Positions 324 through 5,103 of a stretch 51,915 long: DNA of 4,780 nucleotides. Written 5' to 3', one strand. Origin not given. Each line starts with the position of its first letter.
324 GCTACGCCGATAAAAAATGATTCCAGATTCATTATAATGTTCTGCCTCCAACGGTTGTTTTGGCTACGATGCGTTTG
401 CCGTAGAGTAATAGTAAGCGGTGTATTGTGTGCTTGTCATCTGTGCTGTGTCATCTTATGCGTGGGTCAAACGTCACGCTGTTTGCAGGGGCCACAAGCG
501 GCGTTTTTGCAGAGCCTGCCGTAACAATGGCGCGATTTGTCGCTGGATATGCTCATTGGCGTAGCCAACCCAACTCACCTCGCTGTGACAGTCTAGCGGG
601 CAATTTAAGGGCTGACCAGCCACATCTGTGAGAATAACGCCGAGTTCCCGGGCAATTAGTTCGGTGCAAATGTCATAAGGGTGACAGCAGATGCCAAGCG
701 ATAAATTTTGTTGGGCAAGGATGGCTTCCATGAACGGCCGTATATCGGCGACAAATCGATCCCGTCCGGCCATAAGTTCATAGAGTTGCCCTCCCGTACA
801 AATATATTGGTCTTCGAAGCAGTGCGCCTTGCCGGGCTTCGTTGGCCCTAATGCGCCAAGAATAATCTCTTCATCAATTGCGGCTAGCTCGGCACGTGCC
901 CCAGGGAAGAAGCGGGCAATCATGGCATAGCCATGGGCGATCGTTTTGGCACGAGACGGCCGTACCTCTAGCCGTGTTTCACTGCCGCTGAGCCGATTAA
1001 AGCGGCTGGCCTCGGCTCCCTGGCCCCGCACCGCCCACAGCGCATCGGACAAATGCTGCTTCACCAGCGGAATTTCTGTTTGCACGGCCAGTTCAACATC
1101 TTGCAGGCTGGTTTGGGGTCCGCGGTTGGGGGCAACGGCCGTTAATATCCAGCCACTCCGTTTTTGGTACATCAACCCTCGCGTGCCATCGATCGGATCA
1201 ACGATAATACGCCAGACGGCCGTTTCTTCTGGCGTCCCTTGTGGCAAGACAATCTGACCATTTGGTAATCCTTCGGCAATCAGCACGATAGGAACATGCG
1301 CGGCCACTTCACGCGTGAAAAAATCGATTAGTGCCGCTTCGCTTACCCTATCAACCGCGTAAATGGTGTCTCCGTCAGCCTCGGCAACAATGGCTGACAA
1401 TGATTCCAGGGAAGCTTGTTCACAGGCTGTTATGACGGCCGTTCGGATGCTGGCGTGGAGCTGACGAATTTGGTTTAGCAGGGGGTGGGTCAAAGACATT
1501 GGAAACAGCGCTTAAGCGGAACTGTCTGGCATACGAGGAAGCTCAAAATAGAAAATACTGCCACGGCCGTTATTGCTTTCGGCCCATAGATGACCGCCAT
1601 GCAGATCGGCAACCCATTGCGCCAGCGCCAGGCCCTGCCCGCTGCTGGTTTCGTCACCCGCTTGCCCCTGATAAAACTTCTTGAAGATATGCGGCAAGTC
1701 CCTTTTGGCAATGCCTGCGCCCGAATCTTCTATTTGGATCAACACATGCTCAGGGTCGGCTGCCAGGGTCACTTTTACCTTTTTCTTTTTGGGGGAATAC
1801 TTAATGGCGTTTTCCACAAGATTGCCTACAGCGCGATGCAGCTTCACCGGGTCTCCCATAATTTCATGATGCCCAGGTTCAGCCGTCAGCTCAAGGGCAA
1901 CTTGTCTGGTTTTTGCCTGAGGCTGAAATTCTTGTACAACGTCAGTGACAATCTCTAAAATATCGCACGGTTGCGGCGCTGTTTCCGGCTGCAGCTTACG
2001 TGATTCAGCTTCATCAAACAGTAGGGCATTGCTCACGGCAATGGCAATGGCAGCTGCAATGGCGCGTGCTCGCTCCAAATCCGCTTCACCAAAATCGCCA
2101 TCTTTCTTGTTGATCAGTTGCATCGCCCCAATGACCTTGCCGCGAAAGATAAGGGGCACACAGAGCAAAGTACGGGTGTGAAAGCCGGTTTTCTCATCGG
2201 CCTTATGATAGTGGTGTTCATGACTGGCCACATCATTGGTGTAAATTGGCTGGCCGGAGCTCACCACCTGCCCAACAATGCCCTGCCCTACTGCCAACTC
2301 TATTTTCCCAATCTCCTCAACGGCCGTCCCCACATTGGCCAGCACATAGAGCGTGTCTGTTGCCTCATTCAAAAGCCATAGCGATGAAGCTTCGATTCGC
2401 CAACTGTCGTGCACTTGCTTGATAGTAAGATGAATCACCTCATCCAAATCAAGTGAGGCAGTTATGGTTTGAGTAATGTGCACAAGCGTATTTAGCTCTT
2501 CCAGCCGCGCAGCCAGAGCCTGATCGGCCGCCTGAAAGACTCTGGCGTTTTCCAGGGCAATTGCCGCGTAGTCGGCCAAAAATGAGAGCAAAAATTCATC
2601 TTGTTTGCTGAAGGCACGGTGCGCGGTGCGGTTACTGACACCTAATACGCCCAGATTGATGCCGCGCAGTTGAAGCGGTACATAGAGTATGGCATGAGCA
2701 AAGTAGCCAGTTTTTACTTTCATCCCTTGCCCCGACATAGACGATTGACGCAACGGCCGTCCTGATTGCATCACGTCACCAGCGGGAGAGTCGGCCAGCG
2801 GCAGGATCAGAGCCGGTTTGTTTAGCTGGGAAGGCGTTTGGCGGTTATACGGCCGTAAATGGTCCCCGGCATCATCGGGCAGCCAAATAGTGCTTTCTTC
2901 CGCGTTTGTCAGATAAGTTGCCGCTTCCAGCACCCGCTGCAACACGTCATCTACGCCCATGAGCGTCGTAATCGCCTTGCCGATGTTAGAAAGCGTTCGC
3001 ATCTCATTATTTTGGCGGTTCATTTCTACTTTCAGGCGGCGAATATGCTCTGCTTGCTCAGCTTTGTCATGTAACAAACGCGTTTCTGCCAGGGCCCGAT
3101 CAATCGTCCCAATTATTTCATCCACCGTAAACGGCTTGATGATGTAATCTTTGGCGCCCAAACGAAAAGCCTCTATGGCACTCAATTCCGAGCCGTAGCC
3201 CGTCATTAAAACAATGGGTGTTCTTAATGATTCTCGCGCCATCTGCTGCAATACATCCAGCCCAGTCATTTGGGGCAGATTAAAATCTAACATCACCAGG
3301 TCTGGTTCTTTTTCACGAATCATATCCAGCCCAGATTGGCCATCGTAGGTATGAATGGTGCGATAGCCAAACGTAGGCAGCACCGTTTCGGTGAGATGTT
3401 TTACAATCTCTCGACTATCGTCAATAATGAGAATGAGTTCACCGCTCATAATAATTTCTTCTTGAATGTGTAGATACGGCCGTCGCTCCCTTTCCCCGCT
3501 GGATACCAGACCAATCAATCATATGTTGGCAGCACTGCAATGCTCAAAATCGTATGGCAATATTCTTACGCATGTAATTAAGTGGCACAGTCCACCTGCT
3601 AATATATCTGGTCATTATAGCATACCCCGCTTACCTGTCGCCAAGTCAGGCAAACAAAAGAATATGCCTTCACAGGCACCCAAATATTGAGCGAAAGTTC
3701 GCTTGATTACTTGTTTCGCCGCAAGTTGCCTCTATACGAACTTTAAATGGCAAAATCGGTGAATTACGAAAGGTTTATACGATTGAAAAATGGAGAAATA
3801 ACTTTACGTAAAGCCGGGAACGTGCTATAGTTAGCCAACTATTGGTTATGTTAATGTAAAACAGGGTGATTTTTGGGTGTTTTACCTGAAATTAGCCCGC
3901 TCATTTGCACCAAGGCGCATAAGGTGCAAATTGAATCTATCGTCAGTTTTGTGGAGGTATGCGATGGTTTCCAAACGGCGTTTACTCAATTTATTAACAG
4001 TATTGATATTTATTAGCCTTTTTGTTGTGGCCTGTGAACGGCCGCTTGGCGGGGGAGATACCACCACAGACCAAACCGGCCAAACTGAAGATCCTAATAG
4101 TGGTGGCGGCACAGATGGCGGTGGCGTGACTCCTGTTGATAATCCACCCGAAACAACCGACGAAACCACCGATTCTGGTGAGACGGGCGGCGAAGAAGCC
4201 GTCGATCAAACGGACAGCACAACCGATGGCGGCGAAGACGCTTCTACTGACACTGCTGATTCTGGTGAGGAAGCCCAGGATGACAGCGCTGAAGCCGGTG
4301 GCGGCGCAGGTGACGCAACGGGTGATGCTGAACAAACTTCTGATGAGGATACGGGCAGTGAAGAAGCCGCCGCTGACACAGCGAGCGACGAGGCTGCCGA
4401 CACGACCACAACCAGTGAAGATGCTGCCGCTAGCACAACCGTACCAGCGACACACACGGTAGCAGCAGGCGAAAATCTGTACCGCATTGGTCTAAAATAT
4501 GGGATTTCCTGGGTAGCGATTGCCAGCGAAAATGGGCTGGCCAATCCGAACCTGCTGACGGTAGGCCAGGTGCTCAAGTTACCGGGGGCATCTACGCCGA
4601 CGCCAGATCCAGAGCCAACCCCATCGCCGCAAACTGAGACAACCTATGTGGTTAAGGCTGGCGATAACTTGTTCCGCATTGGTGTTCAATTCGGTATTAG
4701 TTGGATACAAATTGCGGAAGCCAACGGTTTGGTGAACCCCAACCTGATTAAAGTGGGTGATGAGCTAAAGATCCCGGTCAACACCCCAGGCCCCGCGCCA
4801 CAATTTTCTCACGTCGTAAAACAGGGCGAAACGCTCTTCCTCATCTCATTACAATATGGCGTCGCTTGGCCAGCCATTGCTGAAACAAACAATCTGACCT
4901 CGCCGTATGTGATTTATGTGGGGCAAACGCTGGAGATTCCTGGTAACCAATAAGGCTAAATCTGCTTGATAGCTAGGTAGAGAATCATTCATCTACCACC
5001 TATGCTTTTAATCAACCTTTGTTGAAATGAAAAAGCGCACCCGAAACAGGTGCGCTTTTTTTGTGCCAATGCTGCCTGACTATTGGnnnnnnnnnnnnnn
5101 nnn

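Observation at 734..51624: HIP1-like highly iterated palindrome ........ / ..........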

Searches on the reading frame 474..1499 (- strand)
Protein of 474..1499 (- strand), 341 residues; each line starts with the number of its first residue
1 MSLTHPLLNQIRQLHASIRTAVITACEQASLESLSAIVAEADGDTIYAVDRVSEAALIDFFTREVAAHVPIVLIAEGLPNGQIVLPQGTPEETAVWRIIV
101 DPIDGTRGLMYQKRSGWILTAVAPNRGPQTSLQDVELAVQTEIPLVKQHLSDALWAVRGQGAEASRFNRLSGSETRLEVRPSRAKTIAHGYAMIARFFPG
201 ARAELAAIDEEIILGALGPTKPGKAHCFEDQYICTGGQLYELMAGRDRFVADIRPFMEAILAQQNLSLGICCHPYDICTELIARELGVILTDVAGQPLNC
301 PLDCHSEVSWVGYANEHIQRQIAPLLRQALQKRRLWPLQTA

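Call 65: search_protein_families(library=pfam, proteins=[window:474-1499:-], max_evalue=0.00001)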
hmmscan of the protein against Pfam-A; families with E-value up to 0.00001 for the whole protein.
window:474-1499:- (341 aa): 1 family
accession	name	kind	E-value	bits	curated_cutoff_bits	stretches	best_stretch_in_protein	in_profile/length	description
PF00459.30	Inositol_P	-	2.3e-07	31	27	0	40-118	36-107/271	Inositol monophosphatase family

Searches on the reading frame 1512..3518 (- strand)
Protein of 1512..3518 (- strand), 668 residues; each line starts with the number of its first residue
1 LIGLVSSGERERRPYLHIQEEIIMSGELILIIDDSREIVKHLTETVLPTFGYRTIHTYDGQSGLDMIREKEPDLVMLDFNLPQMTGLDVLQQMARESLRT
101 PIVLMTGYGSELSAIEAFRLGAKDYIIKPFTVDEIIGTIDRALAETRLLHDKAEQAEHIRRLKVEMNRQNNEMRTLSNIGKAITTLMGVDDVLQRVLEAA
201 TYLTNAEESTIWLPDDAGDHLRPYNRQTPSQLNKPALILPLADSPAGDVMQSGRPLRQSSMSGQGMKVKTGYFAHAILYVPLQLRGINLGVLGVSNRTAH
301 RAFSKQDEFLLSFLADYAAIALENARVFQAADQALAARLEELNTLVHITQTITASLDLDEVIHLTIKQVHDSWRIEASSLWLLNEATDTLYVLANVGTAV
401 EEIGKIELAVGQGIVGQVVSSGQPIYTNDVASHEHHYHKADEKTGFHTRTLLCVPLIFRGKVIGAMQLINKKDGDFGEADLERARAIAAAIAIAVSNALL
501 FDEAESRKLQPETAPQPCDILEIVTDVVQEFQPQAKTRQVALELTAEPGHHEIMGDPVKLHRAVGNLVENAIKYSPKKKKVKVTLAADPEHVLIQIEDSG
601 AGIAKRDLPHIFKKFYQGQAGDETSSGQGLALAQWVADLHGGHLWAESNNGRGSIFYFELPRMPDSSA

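Call 5: search_protein_families(library=ncbifam, proteins=[window:1512-3518:-], max_evalue=1e-10)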
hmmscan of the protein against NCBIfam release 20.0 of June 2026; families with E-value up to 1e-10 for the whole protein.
window:1512-3518:- (668 aa): 126 families (the best 25 are shown)
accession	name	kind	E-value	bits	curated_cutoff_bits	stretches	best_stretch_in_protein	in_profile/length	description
TIGR02956.1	TMAO_torS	equivalog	1.3e-33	116.2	676.5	1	514-661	533-681/967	TMAO reductase system sensor histidine kinase/response regulator TorS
NF041880.1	EPS_EpsF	equivalog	2e-32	112.4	900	1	513-661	345-492/492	response regulator EpsF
NF011874.0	PRK15347.1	equivalog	3.2e-32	111.5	852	1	462-661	416-613/921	two component system sensor kinase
NF008302.0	PRK11091.1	equivalog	5.3e-32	110.9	838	1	501-660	341-503/779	aerobic respiration two-component sensor histidine kinase ArcB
NF041735.1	hist_kin_RppB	equivalog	3.4e-31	108.5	400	1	512-661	285-438/438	two-component system sensor histidine kinase RppB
TIGR02966.1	phoR_proteo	equivalog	2.9e-29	102.1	334.2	1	512-659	183-332/333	phosphate regulon sensor histidine kinase PhoR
NF046044.1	PnpS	equivalog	1.6e-28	99.8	400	1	505-661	234-390/390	two-component system histidine kinase PnpS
NF033092.0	HK_WalK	equivalog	6.1e-28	97.7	725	1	517-661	446-593/594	cell wall metabolism sensor histidine kinase WalK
NF047465.1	hybrid_HK_LvrA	exception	1.8e-27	95.8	1200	1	518-661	276-421/819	hybrid histidine kinase/response regulator LvrA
NF008099.0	PRK10841.1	equivalog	2.4e-27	95.1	920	1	462-661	488-689/949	two-component system sensor histidine kinase RcsC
NF041832.1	near_NosP_CTERM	subfamily_domain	4.1e-27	95.2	400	1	516-663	79-226/370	NahK/ErcS family hybrid sensor histidine kinase/response regulator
NF045595.1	HK_scytonemin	equivalog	4.3e-26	91.5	865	1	491-662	466-635/637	scytonemin biosynthesis sensor histidine kinase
NF008469.0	PRK11361.1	equivalog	5.9e-26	91.2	714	1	27-150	5-127/461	acetoacetate metabolism transcriptional regulator AtoC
NF008312.0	PRK11100.1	equivalog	9.9e-26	90.6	356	1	510-661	321-473/477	two-component system sensor histidine kinase CreC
TIGR01386.1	cztS_silS_copS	subfamily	1.4e-25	90.2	292.55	1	495-659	294-455/457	heavy metal sensor histidine kinase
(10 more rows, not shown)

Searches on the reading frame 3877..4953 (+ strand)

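Call 65: search_protein_families(library=pfam, proteins=[window:3877-4953:+], max_evalue=0.00001)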
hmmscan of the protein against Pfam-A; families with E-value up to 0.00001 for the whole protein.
window:3877-4953:+ (358 aa): 3 families
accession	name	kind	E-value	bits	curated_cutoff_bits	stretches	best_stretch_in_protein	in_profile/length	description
PF01476.26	LysM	-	9.6e-45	150.7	20.9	3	257-300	1-43/43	LysM domain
PF23473.1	LysM3_LYK4_5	-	5.2e-10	39.7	29.3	0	256-289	4-37/48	LYK4/5 LysM3 domain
PF23457.1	LysM2_NFP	-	4.6e-06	27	36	0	255-301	6-55/56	NFP LysM2 domain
